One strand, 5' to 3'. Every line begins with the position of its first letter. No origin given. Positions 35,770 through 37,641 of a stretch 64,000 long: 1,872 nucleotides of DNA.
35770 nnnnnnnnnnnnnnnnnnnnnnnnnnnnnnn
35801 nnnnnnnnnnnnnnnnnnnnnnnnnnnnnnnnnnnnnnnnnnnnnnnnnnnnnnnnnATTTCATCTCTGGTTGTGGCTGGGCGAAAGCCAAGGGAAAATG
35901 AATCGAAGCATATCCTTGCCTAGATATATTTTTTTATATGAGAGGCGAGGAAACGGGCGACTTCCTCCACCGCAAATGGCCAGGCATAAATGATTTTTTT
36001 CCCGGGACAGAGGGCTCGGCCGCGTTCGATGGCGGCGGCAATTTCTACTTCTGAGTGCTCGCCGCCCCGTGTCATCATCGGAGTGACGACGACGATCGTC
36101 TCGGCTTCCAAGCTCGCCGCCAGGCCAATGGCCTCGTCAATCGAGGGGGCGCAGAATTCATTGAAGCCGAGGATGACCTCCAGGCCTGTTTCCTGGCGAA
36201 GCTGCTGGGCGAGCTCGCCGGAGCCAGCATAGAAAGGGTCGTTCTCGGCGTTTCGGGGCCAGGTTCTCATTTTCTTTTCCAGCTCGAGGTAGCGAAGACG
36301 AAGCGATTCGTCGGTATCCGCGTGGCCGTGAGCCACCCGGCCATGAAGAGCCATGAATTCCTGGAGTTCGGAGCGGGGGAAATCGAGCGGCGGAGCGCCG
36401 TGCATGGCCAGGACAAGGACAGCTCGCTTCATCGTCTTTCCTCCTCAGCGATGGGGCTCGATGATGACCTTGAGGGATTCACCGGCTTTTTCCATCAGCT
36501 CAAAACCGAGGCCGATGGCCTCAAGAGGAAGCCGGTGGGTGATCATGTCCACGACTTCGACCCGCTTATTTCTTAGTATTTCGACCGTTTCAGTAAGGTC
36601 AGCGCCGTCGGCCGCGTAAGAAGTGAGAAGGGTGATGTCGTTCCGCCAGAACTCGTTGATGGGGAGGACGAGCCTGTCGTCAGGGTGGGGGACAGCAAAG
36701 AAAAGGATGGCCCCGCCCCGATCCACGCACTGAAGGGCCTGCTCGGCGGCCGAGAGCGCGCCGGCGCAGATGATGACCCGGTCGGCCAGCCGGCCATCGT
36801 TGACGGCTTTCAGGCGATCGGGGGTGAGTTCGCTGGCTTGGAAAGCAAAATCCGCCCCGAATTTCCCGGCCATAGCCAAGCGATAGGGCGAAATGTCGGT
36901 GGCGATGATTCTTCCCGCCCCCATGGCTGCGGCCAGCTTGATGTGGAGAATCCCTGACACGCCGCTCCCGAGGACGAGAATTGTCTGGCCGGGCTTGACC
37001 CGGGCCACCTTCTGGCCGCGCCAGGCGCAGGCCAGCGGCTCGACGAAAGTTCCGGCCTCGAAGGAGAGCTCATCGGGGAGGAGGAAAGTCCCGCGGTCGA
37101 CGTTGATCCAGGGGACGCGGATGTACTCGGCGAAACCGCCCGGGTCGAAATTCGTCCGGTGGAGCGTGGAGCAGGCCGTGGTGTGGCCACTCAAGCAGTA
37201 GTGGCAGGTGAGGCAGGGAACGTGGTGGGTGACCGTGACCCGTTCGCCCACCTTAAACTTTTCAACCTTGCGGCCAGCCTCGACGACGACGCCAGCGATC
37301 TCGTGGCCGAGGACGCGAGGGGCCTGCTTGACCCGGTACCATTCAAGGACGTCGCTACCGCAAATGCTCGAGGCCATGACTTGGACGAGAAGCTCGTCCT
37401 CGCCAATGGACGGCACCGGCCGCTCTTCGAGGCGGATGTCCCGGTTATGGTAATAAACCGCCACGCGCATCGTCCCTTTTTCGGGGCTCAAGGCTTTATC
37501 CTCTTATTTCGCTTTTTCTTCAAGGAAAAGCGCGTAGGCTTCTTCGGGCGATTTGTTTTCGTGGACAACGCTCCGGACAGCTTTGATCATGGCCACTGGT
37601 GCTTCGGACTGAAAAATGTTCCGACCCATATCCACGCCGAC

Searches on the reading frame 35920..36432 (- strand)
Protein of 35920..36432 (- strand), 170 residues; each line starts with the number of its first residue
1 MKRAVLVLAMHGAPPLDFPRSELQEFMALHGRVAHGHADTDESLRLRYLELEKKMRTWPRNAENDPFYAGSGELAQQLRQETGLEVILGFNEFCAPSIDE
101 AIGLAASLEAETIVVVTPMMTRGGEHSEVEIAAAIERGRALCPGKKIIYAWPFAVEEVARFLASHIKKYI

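Call 48: search_protein_families(library=pfam, proteins=[window:35920-36432:-], max_evalue=0.00001)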
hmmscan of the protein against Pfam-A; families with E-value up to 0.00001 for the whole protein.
window:35920-36432:- (170 aa): 1 family
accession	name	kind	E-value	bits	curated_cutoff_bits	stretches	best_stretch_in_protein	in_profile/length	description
PF01903.22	CbiX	-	6.4e-09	36.5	22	1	73-155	14-96/106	CbiX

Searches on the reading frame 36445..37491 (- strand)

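Call 48: search_protein_families(library=pfam, proteins=[window:36445-37491:-], max_evalue=0.00001)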
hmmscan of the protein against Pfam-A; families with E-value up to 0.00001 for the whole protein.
window:36445-37491:- (348 aa): 2 families
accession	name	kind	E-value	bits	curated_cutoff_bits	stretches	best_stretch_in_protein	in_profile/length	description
PF08240.17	ADH_N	-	1.5e-25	89.9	23.5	1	30-128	1-96/104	Alcohol dehydrogenase GroES-like domain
PF00107.32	ADH_zinc_N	-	1.4e-20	74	31.8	1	180-305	3-126/129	Zinc-binding dehydrogenase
